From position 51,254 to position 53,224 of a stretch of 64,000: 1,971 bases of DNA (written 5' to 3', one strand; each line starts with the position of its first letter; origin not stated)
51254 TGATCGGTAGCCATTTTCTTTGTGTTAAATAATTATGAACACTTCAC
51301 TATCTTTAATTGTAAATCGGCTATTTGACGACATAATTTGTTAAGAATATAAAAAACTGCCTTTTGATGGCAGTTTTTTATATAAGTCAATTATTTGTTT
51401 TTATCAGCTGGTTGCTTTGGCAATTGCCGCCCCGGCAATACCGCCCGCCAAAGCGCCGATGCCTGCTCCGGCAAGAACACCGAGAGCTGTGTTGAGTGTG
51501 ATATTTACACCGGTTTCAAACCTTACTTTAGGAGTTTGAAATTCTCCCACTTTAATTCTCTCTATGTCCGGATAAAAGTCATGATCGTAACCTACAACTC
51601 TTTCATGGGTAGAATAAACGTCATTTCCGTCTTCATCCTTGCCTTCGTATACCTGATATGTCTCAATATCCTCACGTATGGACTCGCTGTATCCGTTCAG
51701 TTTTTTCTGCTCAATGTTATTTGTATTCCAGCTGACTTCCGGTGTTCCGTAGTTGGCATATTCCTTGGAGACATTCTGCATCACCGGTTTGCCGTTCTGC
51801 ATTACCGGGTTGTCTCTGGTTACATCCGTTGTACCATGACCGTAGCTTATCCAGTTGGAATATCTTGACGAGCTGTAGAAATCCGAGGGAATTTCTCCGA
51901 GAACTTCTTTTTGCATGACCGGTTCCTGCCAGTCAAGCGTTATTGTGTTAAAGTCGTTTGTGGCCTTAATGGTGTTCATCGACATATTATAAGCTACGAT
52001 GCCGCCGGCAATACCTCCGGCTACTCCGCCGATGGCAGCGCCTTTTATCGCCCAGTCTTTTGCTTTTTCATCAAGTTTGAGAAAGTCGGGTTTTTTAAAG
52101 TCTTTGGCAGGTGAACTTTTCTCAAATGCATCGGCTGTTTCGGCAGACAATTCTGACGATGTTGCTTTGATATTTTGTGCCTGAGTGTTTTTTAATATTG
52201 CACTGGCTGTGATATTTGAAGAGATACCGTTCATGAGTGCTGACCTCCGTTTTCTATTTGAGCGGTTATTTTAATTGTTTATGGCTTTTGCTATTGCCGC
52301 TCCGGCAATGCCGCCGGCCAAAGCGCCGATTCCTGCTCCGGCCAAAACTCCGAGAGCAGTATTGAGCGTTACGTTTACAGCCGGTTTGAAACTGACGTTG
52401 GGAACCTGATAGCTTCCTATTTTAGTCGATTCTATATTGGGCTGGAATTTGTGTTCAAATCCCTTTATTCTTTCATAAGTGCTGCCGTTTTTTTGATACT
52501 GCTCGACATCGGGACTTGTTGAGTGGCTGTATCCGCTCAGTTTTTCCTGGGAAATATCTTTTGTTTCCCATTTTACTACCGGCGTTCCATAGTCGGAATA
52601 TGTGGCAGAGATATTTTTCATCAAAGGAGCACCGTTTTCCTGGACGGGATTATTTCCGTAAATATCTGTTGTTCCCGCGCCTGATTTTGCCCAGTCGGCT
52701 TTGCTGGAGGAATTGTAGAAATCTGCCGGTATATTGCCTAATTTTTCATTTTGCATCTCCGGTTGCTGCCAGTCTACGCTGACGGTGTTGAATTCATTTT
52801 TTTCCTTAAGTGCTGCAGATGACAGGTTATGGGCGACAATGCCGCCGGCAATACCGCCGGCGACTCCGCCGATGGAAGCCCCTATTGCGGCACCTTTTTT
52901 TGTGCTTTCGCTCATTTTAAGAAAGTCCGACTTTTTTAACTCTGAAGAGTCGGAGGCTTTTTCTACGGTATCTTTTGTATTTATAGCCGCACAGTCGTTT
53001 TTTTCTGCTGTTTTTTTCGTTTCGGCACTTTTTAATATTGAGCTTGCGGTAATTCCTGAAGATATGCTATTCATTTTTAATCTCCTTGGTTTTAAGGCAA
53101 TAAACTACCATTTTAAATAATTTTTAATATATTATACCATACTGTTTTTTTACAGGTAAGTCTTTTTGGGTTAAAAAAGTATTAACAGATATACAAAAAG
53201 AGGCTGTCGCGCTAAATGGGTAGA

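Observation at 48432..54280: Tandem array of five paralogous glycine-zipper membrane proteins with a conserved N-terminal motif, matching no family I can name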

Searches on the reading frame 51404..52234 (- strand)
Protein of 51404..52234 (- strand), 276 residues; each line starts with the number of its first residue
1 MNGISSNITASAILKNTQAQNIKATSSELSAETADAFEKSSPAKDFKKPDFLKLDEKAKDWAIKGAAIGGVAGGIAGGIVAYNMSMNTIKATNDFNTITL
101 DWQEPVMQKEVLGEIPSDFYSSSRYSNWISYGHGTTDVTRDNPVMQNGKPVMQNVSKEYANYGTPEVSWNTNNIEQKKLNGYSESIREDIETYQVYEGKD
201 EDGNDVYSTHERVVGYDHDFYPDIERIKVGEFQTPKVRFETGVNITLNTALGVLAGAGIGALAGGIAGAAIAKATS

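Call 3: search_protein_families(library=pfam, proteins=[window:51404-52234:-], max_evalue=1)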
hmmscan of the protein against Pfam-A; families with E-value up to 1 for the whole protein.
window:51404-52234:- (276 aa): 3 families
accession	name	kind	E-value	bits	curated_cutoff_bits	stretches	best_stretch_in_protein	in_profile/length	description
PF13488.11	Gly-zipper_Omp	-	0.00099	19.4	25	2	64-85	22-43/46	Glycine zipper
PF05433.20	Rick_17kDa_Anti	-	0.0055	17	24.2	1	60-80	22-42/43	Glycine zipper 2TM domain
PF13441.11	Gly-zipper_YMGG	-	0.4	10.9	28.9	0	250-271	8-42/45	YMGG-like Gly-zipper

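Call 4: search_protein_families(library=ncbifam, proteins=[window:51404-52234:-], max_evalue=1)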
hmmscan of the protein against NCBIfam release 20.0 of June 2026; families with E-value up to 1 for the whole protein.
window:51404-52234:- (276 aa): 3 families
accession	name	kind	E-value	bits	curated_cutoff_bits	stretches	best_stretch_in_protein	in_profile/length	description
NF053524.1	thylo_ssl2009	equivalog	0.0065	17.2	58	1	64-88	13-35/90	ssl2009 family thylakoid membrane protein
NF053611.1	YiaD_Gzip_OmpA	equivalog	0.022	14.4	175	1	62-88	49-75/206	YiaD family glycine zipper/OmpA-like lipoprotein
NF002711.0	PRK02539.1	equivalog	0.12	12.4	112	1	170-211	28-66/85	DUF896 family protein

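Call 15: search_protein_representatives(protein=window:51404-52234:-)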
Query: 276 residues. Proteins with E-value up to 0.001 (for the whole library): 98; up to 1e-10: 61; up to 1e-30: 17. The best 98 are listed.
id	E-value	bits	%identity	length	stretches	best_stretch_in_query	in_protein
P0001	2.1e-100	351.8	60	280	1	1-275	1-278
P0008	1.7e-84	299.7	56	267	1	1-275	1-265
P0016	1.8e-72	260.2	57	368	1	1-274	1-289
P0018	1.3e-68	247.7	46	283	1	5-274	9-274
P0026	1.5e-66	240.9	50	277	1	1-271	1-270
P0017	5.2e-64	232.5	49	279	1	4-275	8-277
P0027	2.1e-57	210.8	44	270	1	1-274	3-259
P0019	6.5e-53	196.1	45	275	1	1-274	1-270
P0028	9.1e-45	169.5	43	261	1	1-275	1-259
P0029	2.2e-41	158.4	39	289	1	1-274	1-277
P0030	6.2e-40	153.6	37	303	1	59-272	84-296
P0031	2.3e-39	151.8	39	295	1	63-274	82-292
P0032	4.7e-36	140.9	41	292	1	62-274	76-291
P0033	1.7e-34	135.8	38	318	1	53-270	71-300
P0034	1.9e-34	135.6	38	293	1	50-273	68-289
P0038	4.1e-29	118.1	40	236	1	58-274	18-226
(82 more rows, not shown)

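Call 46: find_encoding_contigs(protein=P0031, flank=7000, max_places=2)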
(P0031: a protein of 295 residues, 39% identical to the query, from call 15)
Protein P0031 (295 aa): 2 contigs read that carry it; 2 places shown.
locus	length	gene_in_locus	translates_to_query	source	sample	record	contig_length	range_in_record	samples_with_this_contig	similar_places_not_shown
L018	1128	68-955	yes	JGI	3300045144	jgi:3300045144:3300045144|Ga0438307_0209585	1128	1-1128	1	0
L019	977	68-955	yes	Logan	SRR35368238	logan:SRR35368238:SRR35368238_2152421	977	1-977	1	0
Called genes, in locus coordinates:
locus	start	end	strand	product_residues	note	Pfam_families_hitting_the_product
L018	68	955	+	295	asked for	-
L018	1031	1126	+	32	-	?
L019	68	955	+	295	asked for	-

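Call 47: find_encoding_contigs(protein=P0038, flank=7000, max_places=2)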
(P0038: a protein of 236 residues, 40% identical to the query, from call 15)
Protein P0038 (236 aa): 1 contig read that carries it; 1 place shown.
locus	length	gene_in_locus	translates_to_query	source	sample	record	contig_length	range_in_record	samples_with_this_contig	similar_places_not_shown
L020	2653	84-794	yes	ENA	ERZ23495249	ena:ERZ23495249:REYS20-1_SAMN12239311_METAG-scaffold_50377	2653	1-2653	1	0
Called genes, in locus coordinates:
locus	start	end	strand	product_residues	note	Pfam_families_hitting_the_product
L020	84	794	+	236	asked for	PF13441:Gly-zipper_YMGG (faint), PF27000:PH_gly_zipper (faint), PF13488:Gly-zipper_Omp (faint)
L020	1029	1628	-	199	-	PF00156:Pribosyltran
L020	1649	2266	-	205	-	-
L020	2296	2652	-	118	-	?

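Call 72: search_protein_families(library=phrogs, proteins=[window:51404-52234:-], max_evalue=0.01)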
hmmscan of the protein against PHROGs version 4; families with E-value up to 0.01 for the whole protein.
window:51404-52234:- (276 aa): 1 family
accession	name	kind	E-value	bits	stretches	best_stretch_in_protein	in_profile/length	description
phrog_1103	-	unknown function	0.002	19.1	1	53-82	37-69/80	-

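Call 73: search_protein_families(library=padloc, proteins=[window:51404-52234:-], max_evalue=0.01)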
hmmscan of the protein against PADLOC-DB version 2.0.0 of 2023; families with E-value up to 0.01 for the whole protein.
window:51404-52234:- (276 aa): 0 families

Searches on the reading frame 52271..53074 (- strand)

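Call 3: search_protein_families(library=pfam, proteins=[window:52271-53074:-], max_evalue=1)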
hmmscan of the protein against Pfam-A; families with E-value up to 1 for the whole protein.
window:52271-53074:- (267 aa): 7 families
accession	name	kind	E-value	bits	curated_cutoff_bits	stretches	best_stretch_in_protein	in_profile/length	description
PF13488.11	Gly-zipper_Omp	-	8.1e-05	22.9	25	2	241-264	18-41/46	Glycine zipper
PF13441.11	Gly-zipper_YMGG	-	0.00081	19.5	28.9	1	58-78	24-44/45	YMGG-like Gly-zipper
PF21415.2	SMK1_alpha_su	-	0.15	12.4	27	1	57-82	9-38/62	SMK1 alpha subunit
PF03616.19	Glt_symporter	-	0.76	8.9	26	0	62-99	160-198/368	Sodium/glutamate symporter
PF10247.14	Romo1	-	0.79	10.6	27.6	1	56-80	4-28/66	Reactive mitochondrial oxygen species modulator 1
PF21724.2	DUF6861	-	0.81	9.5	28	0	61-79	46-64/194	Family of unknown function (DUF6861)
PF10439.15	Bacteriocin_IIc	-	0.89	10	27.1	1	59-80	33-59/59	Bacteriocin class II with double-glycine leader peptide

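Call 4: search_protein_families(library=ncbifam, proteins=[window:52271-53074:-], max_evalue=1)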
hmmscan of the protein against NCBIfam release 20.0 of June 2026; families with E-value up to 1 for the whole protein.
window:52271-53074:- (267 aa): 7 families
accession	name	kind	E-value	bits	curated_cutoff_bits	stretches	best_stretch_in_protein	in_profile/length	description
TIGR03789.1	pdsO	hypoth_equivalog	0.00021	21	152.2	1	22-93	21-85/243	sortase-associated OmpA-like protein PdsO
NF053611.1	YiaD_Gzip_OmpA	equivalog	0.00045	20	175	1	55-104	46-93/206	YiaD family glycine zipper/OmpA-like lipoprotein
NF053524.1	thylo_ssl2009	equivalog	0.0028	18.3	58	1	59-94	8-43/90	ssl2009 family thylakoid membrane protein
NF033598.2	elast_bind_EbpS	equivalog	0.0043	16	300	1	15-104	212-283/498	elastin-binding protein EbpS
NF038224.1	OmpA_like_CmpA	equivalog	0.005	16.4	300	0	220-262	22-64/233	C-OmpA-like family protein CmpA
NF040985.1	MamG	equivalog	0.038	14.2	100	1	56-89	14-47/102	magnetosome protein MamG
NF052638.1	TransRegOhrRVib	equivalog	0.053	13.2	200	1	143-180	21-58/141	transcriptional regulator OhrR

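Call 72: search_protein_families(library=phrogs, proteins=[window:52271-53074:-], max_evalue=0.01)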
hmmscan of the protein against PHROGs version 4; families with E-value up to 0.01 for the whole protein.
window:52271-53074:- (267 aa): 2 families
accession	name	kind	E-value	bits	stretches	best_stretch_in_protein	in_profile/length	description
phrog_18476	-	unknown function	0.0025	18.6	0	61-106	75-126/209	-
phrog_594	-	unknown function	0.0075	17.7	0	61-78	66-83/85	-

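Call 73: search_protein_families(library=padloc, proteins=[window:52271-53074:-], max_evalue=0.01)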
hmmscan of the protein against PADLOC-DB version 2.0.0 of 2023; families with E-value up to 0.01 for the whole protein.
window:52271-53074:- (267 aa): 0 families
